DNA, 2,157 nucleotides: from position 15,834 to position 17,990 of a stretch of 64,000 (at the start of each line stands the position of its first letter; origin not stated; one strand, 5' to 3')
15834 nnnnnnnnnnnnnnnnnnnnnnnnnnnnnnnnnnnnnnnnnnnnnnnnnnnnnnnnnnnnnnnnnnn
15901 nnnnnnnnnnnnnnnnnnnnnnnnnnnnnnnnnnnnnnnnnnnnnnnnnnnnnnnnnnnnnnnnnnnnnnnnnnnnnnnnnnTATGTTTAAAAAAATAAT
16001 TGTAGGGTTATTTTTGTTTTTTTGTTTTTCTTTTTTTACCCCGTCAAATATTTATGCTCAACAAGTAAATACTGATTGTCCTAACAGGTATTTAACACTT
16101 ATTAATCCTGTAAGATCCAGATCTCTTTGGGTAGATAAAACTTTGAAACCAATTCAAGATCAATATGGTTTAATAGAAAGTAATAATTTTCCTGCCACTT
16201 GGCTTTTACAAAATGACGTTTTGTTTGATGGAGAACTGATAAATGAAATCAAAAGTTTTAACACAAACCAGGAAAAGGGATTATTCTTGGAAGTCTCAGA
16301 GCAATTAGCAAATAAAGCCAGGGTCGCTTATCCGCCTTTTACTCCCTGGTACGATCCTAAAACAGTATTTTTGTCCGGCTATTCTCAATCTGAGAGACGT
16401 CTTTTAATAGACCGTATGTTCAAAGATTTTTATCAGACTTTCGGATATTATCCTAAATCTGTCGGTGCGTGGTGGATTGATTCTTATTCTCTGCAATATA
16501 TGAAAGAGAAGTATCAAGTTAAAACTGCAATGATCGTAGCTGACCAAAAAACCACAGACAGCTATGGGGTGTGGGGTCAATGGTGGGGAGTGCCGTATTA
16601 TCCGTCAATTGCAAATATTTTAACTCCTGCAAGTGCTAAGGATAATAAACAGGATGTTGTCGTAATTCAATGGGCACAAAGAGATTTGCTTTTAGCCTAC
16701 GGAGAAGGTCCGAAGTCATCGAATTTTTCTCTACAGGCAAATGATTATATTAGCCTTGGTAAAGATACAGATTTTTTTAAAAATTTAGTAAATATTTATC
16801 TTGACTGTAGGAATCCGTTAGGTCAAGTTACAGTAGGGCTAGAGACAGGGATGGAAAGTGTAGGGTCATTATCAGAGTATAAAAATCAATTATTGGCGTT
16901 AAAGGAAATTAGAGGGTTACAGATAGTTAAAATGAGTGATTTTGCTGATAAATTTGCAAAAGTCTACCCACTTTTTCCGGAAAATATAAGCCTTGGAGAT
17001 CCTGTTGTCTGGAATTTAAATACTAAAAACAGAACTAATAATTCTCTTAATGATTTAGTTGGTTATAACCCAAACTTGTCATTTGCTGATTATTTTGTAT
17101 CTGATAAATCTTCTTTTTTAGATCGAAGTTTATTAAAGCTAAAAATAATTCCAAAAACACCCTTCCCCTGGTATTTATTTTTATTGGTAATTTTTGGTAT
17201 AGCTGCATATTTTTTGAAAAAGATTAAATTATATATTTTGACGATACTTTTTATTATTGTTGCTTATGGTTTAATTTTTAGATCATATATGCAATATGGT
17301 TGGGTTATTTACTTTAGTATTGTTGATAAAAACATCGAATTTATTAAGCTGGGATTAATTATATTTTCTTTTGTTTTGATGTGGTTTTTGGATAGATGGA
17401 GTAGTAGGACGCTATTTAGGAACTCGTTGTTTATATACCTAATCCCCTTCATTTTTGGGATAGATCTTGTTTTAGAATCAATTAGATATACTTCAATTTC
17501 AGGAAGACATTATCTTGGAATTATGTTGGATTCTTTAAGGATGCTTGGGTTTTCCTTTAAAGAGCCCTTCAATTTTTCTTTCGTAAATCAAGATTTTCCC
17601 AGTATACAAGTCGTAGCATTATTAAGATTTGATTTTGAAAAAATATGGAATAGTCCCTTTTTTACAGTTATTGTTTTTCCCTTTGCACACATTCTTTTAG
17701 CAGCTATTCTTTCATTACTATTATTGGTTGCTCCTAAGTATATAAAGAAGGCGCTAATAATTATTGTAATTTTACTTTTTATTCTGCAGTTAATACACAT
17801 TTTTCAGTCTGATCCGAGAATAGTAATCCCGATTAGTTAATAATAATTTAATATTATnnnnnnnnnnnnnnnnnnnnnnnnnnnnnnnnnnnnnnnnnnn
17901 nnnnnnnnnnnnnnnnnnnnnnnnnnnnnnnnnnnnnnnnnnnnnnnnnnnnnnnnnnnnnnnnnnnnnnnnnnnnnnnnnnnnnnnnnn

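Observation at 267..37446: Very large envelope glycosylation island rich in GT-C-like membrane glycosyltransferases plus lipid-linked sugar donor synthases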

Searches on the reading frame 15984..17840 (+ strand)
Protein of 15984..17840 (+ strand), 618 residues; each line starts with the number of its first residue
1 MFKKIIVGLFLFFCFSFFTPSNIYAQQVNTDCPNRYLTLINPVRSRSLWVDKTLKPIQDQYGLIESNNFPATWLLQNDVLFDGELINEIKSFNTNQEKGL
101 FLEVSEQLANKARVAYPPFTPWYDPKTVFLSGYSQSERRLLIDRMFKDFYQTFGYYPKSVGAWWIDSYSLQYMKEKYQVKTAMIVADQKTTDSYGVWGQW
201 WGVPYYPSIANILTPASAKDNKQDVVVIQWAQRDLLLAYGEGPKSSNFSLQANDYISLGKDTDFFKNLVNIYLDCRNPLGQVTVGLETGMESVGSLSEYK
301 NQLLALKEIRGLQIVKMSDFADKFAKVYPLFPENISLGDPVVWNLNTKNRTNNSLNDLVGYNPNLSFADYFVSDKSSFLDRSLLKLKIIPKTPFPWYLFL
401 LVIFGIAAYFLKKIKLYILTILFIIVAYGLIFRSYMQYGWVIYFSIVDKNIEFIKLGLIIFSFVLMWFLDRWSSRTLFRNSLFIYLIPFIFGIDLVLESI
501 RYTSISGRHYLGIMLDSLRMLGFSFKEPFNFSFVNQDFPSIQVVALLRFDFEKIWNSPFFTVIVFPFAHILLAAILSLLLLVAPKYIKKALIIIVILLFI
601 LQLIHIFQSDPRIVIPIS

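Call 4: search_protein_families(library=pfam, proteins=[window:15984-17840:+], max_evalue=0.01)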
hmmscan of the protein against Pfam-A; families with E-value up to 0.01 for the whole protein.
window:15984-17840:+ (618 aa): 1 family
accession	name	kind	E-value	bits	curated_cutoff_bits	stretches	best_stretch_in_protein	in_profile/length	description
PF12979.12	DUF3863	-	0.0015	17.8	27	1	151-240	124-213/349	Domain of Unknown Function with PDB structure (DUF3863)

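Call 9: search_protein_families(library=pfam, proteins=[window:15984-17840:+], max_evalue=10)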
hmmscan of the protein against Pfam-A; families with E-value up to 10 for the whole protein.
window:15984-17840:+ (618 aa): 2 families
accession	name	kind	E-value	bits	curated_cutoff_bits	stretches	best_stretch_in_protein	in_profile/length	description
PF12979.12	DUF3863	-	0.0015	17.8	27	1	151-240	124-213/349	Domain of Unknown Function with PDB structure (DUF3863)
PF08388.16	GIIM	-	0.33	11.4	23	1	439-476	34-71/80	Group II intron, maturase-specific domain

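Call 10: search_protein_families(library=ncbifam, proteins=[window:15984-17840:+], max_evalue=1)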
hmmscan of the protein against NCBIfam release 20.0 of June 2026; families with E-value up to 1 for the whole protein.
window:15984-17840:+ (618 aa): 0 families

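Call 24: find_homologous_proteins(query=window:15984-17840:+)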
Query window:15984-17840:+ (618 aa): 678 proteins with E <= 0.001 among 8000 candidates; the best 120 are listed.
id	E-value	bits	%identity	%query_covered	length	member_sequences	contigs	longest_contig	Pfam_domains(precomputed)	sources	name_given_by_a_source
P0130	0.0e+0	1391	100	100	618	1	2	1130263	PF12979.14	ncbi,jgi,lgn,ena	ncbi:MAG: hypothetical protein WCV81_02030 [Microgenomates group bacterium]|jgi:hypothetical protein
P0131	3.1e-218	745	53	99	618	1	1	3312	-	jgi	jgi:hypothetical protein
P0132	5.5e-217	740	54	100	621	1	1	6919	-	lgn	-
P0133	4.9e-214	731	54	98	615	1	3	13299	PF12979.14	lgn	-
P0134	1.9e-213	729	53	100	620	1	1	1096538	-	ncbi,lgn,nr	ncbi:MAG: hypothetical protein PHQ59_02895 [Candidatus Daviesbacteria bacterium]|nr:hypothetical pro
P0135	1.7e-212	726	53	98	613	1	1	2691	-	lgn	-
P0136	3.1e-212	725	53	99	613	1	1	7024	PF12979.14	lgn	-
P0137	7.8e-212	723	54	96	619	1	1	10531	PF12979.14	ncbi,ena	-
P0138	1.0e-209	716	53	100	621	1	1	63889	-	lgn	-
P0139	6.1e-209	714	53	100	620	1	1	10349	-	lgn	-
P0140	6.1e-207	707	53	95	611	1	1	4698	-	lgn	-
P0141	2.2e-206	705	53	98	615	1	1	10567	PF12979.14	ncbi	-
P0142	2.5e-206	705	52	98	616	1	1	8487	-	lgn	-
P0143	2.2e-205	702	54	95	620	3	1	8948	-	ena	-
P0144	3.4e-205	701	51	99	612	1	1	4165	-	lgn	-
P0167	1.3e-199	683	51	97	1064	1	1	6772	PF13231.13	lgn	-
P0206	1.8e-193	663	51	95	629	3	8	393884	PF12979.14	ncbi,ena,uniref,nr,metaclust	ncbi:MAG: hypothetical protein US86_C0001G0113 [Candidatus Daviesbacteria bacterium GW2011_GWA2_38_2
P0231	2.1e-189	649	49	99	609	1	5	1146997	-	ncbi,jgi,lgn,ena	jgi:hypothetical protein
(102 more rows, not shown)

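Call 28: search_solved_structures(query=A3, max_evalue=10)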
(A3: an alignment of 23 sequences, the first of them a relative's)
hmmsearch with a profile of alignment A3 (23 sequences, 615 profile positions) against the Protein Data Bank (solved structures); distinct sequences matched with E-value up to 10: 4.
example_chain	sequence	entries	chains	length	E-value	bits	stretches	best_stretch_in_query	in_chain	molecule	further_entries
8y5i_B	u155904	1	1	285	0.65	11.8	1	499-603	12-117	Spermidine/putrescine transport system permease protein PotB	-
8y5f_B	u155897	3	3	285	0.78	11.5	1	500-603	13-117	Spermidine/putrescine transport system permease protein PotB | Spermidine/putrescine ABC transporter membrane protein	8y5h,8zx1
3lm3_A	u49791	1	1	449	0.91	11.3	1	152-226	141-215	uncharacterized protein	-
8y5g_B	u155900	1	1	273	0.91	11.3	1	501-603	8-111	Spermidine/putrescine ABC transporter permease PotB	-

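Call 44: find_encoding_contigs(protein=P0134, flank=10000, max_places=1)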
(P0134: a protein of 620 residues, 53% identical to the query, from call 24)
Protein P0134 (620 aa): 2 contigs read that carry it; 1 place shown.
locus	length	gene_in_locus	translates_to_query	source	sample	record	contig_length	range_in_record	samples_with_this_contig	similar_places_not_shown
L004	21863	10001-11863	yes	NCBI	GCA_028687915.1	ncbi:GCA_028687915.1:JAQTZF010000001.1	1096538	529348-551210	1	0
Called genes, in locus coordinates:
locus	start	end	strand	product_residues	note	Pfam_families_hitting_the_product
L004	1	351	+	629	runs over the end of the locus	-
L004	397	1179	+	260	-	PF13578:Methyltransf_24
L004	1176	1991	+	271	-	PF13489:Methyltransf_23, PF13847:Methyltransf_31 (weak), PF08241:Methyltransf_11, PF13649:Methyltransf_25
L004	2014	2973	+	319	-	PF00294:PfkB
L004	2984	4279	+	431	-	PF05221:AdoHcyase, PF00670:AdoHcyase_NAD, PF02826:2-Hacid_dh_C, PF07991:KARI_N (weak)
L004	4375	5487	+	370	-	-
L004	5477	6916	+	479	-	PF13231:PMT_2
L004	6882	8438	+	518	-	PF13231:PMT_2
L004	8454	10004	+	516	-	PF13231:PMT_2 (weak)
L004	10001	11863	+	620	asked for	-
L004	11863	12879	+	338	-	PF13439:Glyco_transf_4, PF00534:Glycos_transf_1, PF13692:Glyco_trans_1_4, PF13524:Glyco_trans_1_2 (weak), PF20706:GT4-conflict (weak)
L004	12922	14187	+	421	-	PF13231:PMT_2 (weak)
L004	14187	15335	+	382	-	PF13439:Glyco_transf_4, PF00534:Glycos_transf_1, PF13692:Glyco_trans_1_4, PF13524:Glyco_trans_1_2 (weak), PF20706:GT4-conflict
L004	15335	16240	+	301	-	PF00535:Glycos_transf_2, PF13641:Glyco_tranf_2_3, PF13632:Glyco_trans_2_3 (weak)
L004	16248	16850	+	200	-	PF25087:GMPPB_C (faint), PF00132:Hexapep, PF14602:Hexapep_2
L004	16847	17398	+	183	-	-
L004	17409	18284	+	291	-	PF00535:Glycos_transf_2, PF13641:Glyco_tranf_2_3, PF13632:Glyco_trans_2_3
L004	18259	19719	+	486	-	-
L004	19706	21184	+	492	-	PF02366:PMT (weak), PF13231:PMT_2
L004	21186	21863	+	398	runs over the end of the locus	PF13439:Glyco_transf_4, PF00534:Glycos_transf_1, PF13692:Glyco_trans_1_4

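Call 45: find_encoding_contigs(protein=P0206, flank=10000, max_places=1)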
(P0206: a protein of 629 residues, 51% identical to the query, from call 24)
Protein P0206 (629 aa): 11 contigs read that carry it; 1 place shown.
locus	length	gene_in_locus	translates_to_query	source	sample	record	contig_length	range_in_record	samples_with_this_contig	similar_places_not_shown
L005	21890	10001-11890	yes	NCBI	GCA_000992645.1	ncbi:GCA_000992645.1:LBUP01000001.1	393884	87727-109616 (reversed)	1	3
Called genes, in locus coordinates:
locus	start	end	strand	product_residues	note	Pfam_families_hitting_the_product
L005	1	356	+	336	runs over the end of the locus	PF10509:GalKase_gal_bdg (faint), PF00288:GHMP_kinases_N, PF08544:GHMP_kinases_C (weak)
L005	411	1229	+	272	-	PF00483:NTP_transferase, PF01128:IspD (weak), PF12804:NTP_transf_3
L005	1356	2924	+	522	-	PF02310:B12-binding, PF04055:Radical_SAM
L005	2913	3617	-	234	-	PF00535:Glycos_transf_2, PF13641:Glyco_tranf_2_3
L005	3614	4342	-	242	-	PF00535:Glycos_transf_2, PF10111:Glyco_tranf_2_2 (weak), PF13641:Glyco_tranf_2_3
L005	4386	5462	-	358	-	PF01757:Acyl_transf_3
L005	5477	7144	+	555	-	-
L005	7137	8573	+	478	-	PF13231:PMT_2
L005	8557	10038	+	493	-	PF13231:PMT_2 (weak)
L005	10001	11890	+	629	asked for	PF12979:DUF3863 (weak)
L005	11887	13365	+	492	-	-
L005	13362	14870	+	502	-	-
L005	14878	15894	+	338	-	PF13439:Glyco_transf_4, PF00534:Glycos_transf_1, PF13692:Glyco_trans_1_4, PF13524:Glyco_trans_1_2, PF20706:GT4-conflict (weak)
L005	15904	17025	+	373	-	PF00534:Glycos_transf_1, PF13692:Glyco_trans_1_4, PF13524:Glyco_trans_1_2, PF20706:GT4-conflict (weak)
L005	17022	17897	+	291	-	PF00535:Glycos_transf_2, PF10111:Glyco_tranf_2_2 (faint), PF13641:Glyco_tranf_2_3, PF13506:Glyco_transf_21 (weak), PF13632:Glyco_trans_2_3 (weak)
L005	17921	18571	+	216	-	PF00132:Hexapep, PF14602:Hexapep_2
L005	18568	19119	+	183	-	-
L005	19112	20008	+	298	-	PF00535:Glycos_transf_2, PF13641:Glyco_tranf_2_3, PF13632:Glyco_trans_2_3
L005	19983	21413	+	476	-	PF04932:Wzy_C (weak)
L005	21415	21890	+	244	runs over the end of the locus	PF08241:Methyltransf_11, PF13649:Methyltransf_25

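Call 46: find_encoding_contigs(protein=P0231, flank=10000, max_places=1)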
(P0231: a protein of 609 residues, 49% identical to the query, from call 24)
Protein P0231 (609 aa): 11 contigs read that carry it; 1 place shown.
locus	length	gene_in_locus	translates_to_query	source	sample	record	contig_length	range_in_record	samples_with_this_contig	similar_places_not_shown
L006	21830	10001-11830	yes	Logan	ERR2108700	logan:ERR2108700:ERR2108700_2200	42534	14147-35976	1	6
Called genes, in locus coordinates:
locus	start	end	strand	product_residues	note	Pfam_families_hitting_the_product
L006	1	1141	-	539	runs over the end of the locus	-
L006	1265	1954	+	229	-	PF01209:Ubie_methyltran (weak), PF05219:DREV, PF05401:NodS, PF13489:Methyltransf_23, PF08241:Methyltransf_11, PF08242:Methyltransf_12, PF13649:Methyltransf_25, PF13847:Methyltransf_31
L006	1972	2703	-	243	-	PF00535:Glycos_transf_2, PF10111:Glyco_tranf_2_2 (weak), PF13641:Glyco_tranf_2_3 (weak)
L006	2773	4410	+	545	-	-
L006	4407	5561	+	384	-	PF04188:Mannosyl_trans2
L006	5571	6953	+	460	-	PF13231:PMT_2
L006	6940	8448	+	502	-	-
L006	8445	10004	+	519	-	PF13231:PMT_2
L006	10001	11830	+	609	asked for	-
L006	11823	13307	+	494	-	-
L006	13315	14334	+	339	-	PF13439:Glyco_transf_4, PF00534:Glycos_transf_1, PF13692:Glyco_trans_1_4, PF13524:Glyco_trans_1_2, PF20706:GT4-conflict (weak)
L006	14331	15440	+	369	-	PF13439:Glyco_transf_4, PF20706:GT4-conflict, PF00534:Glycos_transf_1, PF13692:Glyco_trans_1_4, PF13524:Glyco_trans_1_2 (weak)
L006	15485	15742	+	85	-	PF01371:Trp_repressor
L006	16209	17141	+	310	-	-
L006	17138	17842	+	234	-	PF01177:Asp_Glu_race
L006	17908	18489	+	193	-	PF25087:GMPPB_C (faint), PF00132:Hexapep, PF14602:Hexapep_2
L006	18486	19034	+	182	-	-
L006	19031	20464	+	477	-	PF04932:Wzy_C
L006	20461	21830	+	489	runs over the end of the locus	PF13231:PMT_2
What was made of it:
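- On CAZy GT76 / PIG-V (Mannosyl_trans2): The L006 orthologue also hits it (call 46).
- On Wzx/Wzy-dependent glycan pathway: Orthologues are listed with Wzy_C (calls 45, 46).
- Checked: Wzy_C: 26678-28174 (29.7 bits, just below the 31.7 cut-off; orthologues also hit Wzy_C, calls 45, 46).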

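Call 64: search_protein_families(library=pfam, alignment_id=A3, max_evalue=0.01)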
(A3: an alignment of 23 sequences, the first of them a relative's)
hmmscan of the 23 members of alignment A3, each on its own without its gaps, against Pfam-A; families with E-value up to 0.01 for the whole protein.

A. member 1, P0130 (618 aa): 1 family
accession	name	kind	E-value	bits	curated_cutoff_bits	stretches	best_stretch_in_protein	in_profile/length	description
PF12979.12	DUF3863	-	0.0015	17.8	27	1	151-240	124-213/349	Domain of Unknown Function with PDB structure (DUF3863)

B. families by the number of members that match (of 23 scanned): 1 family
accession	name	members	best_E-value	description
PF12979.12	DUF3863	5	5.2e-05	Domain of Unknown Function with PDB structure (DUF3863)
